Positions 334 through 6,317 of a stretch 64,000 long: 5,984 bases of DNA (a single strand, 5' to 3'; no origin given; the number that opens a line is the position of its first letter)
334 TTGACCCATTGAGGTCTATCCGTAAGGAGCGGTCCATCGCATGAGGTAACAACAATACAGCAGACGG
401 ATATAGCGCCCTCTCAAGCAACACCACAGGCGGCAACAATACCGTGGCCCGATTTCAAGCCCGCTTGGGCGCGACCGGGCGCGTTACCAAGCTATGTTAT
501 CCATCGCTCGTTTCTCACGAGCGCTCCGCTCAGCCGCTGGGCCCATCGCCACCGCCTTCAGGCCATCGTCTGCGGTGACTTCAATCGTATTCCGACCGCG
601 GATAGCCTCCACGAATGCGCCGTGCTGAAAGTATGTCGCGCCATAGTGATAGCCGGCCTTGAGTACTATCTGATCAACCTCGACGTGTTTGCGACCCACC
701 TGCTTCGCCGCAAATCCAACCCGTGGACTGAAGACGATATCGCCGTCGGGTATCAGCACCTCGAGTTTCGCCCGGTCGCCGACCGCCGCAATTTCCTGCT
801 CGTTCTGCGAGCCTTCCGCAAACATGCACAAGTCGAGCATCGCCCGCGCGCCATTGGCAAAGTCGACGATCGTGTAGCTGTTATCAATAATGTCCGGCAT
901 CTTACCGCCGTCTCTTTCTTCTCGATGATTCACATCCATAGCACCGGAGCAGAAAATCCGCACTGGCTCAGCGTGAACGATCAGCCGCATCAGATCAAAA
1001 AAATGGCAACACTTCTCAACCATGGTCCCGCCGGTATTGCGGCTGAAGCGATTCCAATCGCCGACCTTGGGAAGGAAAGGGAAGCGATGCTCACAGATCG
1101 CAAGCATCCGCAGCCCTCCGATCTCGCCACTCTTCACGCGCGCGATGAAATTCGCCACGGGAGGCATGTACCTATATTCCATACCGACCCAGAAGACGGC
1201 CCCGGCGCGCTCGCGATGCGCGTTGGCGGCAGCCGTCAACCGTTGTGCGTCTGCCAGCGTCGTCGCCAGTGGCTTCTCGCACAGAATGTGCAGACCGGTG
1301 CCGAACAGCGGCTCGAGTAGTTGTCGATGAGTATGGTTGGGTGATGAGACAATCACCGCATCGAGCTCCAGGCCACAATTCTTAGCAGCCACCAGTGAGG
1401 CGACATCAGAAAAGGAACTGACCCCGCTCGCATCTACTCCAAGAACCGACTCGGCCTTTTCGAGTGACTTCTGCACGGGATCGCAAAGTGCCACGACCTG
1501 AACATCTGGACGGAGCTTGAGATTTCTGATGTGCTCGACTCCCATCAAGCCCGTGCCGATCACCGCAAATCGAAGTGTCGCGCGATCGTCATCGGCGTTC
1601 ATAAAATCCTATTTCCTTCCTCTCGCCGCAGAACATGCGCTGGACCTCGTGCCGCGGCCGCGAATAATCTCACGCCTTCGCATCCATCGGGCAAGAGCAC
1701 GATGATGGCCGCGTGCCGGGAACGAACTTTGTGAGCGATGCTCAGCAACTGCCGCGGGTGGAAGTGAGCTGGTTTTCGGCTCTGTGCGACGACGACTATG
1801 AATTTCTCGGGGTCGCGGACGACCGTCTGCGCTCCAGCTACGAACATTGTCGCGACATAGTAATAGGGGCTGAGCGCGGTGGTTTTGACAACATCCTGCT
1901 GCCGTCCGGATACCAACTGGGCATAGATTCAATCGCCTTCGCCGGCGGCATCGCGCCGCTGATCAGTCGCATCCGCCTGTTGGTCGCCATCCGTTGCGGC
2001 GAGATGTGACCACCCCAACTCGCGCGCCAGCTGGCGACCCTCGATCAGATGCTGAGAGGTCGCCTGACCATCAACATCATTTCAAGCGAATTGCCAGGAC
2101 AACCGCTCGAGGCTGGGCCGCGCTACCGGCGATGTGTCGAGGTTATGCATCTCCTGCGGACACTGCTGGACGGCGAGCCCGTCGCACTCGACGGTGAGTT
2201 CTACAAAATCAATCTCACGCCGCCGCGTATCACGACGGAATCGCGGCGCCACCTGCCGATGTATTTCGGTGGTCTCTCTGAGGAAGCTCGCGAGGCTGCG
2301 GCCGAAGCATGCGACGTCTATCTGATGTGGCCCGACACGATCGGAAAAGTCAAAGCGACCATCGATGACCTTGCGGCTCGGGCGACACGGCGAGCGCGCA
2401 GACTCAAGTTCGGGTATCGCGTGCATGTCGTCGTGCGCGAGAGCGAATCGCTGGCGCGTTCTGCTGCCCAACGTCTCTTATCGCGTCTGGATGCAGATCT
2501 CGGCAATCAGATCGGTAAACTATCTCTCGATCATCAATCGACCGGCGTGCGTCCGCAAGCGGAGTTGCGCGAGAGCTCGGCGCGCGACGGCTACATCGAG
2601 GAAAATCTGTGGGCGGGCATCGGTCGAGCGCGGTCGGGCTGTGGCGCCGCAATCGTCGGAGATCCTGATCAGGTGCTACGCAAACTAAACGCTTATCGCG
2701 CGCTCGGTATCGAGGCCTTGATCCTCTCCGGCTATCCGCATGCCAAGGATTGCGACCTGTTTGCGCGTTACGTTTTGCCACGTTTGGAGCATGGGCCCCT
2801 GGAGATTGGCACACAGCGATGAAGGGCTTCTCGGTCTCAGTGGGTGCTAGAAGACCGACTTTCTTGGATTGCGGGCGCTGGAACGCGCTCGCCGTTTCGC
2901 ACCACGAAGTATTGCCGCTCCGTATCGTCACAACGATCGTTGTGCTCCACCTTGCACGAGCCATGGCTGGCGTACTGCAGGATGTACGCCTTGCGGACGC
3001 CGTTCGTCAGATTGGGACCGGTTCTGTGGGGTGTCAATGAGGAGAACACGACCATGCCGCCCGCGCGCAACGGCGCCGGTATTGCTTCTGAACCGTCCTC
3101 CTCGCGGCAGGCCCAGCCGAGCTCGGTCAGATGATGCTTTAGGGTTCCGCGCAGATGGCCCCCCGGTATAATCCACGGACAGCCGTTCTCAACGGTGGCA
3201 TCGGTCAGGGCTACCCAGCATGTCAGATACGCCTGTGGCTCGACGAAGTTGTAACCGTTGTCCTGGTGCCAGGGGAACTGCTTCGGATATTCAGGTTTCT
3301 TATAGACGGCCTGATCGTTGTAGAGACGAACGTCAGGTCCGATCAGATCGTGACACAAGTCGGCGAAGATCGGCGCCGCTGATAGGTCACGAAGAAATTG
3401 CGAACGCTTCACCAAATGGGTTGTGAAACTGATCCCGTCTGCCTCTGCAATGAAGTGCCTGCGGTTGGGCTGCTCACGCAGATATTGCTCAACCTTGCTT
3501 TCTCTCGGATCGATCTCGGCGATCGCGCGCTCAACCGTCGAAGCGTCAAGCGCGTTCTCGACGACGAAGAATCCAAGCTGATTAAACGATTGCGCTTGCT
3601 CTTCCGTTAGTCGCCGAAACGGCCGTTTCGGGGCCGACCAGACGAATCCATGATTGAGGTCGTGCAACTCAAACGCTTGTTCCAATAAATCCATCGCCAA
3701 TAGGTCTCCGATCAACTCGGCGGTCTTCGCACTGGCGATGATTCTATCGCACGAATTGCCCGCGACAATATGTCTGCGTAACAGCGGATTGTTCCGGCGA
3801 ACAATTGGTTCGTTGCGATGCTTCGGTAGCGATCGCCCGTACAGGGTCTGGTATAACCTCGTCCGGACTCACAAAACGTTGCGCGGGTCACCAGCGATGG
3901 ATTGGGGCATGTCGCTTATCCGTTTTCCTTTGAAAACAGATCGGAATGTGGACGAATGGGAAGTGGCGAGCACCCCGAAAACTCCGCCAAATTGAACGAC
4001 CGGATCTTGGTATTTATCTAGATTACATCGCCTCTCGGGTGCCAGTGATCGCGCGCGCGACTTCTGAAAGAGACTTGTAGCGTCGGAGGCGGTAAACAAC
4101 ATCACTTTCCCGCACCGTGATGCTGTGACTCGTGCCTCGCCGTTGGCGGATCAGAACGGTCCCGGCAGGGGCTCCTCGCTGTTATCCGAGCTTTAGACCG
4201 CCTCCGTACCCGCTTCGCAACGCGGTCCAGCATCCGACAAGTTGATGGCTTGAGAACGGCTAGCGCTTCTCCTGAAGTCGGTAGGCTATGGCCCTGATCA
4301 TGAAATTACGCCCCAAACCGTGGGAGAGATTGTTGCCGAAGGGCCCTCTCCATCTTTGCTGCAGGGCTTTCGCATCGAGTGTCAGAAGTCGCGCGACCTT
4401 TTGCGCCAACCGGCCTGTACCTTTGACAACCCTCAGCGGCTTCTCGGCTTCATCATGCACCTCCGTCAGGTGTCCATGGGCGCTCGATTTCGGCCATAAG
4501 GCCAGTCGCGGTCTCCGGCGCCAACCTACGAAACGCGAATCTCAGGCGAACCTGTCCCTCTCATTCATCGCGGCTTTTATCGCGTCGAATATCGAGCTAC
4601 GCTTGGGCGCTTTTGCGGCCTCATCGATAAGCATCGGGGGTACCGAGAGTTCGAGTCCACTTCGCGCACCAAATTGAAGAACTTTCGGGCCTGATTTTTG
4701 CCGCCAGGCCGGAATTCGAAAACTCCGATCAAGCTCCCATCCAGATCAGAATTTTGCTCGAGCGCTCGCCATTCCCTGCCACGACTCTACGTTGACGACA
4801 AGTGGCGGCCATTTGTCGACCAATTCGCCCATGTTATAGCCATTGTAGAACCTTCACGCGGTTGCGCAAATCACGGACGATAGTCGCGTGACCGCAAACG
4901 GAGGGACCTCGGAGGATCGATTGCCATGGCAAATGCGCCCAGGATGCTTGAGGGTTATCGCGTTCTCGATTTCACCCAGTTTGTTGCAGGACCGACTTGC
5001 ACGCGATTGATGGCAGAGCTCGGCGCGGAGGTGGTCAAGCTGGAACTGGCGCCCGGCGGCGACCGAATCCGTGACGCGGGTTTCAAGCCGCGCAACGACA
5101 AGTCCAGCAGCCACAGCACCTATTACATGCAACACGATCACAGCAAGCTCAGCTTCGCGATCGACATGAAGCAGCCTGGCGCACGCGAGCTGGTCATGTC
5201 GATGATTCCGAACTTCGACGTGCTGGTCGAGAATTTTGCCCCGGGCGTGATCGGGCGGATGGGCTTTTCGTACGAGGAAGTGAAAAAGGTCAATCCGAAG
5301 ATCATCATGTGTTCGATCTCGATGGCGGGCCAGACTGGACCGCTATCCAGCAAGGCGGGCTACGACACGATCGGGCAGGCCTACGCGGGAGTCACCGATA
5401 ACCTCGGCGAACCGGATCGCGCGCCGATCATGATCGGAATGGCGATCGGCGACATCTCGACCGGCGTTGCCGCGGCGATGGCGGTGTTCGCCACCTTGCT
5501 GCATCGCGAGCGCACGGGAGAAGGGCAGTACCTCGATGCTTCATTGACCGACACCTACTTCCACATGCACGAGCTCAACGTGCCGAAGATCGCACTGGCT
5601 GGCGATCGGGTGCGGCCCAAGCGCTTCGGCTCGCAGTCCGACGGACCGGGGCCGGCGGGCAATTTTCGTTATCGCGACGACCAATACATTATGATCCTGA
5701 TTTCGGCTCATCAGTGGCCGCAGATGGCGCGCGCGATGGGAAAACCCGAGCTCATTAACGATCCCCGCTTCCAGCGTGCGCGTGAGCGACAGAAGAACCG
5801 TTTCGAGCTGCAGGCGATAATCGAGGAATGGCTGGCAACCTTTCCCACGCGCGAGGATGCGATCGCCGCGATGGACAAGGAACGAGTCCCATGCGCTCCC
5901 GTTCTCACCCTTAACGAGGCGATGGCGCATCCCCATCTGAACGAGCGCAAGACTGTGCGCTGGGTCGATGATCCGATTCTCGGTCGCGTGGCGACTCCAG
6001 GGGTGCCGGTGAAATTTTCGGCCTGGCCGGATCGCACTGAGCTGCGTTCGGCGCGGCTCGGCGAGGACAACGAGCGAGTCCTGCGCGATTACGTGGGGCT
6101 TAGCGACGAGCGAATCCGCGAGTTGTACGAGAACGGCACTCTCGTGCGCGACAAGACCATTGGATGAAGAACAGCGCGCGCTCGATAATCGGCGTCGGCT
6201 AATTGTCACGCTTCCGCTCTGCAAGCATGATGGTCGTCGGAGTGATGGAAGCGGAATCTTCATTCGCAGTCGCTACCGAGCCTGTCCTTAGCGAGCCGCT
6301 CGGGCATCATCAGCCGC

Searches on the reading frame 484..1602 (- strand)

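Call 28: search_protein_families(library=pfam, proteins=[window:484-1602:-], max_evalue=0.001)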
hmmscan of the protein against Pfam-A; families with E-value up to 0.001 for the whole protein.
window:484-1602:- (372 aa): 3 families
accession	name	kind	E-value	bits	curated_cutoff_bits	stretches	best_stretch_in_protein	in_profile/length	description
PF01408.29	GFO_IDH_MocA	-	3.5e-25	89.5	24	1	10-132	1-115/120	Oxidoreductase family, NAD-binding Rossmann fold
PF02894.22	GFO_IDH_MocA_C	-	3.9e-24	86.1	22.9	1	155-366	3-215/218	Oxidoreductase family, C-terminal alpha/beta domain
PF22725.1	GFO_IDH_MocA_C3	-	1.2e-12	48.4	27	1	155-280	7-123/124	GFO/IDH/MocA C-terminal domain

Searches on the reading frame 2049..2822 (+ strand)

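Call 28: search_protein_families(library=pfam, proteins=[window:2049-2822:+], max_evalue=0.001)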
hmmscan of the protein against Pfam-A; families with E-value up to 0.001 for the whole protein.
window:2049-2822:+ (257 aa): 1 family
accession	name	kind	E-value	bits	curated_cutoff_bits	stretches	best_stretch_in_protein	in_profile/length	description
PF00296.26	Bac_luciferase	-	1.4e-30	107.2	27.9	1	3-222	97-313/314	Luciferase-like monooxygenase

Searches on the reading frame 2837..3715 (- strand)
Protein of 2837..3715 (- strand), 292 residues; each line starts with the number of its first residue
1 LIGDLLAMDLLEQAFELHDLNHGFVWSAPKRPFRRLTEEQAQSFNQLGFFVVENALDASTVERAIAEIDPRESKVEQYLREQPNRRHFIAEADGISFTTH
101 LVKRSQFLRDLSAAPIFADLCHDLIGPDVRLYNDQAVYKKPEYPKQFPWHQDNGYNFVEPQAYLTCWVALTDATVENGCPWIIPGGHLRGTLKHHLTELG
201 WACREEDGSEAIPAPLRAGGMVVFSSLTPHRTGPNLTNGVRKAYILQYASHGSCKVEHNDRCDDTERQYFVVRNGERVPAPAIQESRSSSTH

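Call 28: search_protein_families(library=pfam, proteins=[window:2837-3715:-], max_evalue=0.001)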
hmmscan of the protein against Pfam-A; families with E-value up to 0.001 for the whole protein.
window:2837-3715:- (292 aa): 1 family
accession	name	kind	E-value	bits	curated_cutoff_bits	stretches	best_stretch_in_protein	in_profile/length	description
PF05721.19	PhyH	-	1.4e-37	130.5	22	1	44-243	1-213/213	Phytanoyl-CoA dioxygenase (PhyH)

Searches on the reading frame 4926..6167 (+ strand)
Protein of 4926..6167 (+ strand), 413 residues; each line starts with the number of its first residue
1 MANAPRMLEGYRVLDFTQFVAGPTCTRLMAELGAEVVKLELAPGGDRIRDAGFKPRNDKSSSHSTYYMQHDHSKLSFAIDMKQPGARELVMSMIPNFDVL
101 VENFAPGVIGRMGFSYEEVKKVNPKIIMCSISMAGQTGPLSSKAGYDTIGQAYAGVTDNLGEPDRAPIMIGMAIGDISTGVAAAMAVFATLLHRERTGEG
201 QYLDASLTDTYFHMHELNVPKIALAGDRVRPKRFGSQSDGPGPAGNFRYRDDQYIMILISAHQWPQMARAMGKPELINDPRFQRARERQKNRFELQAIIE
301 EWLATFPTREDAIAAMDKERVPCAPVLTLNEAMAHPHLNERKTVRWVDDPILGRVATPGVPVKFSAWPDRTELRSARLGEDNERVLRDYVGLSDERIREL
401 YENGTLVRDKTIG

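Call 26: search_protein_families(library=pfam, proteins=[window:4926-6167:+], max_evalue=0.00001)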
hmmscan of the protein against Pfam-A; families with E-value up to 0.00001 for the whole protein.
window:4926-6167:+ (413 aa): 1 family
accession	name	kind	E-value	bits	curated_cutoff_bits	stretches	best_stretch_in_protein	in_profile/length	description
PF02515.22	CoA_transf_3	-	2.6e-101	339.8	23.3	1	8-382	1-366/366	CoA-transferase family III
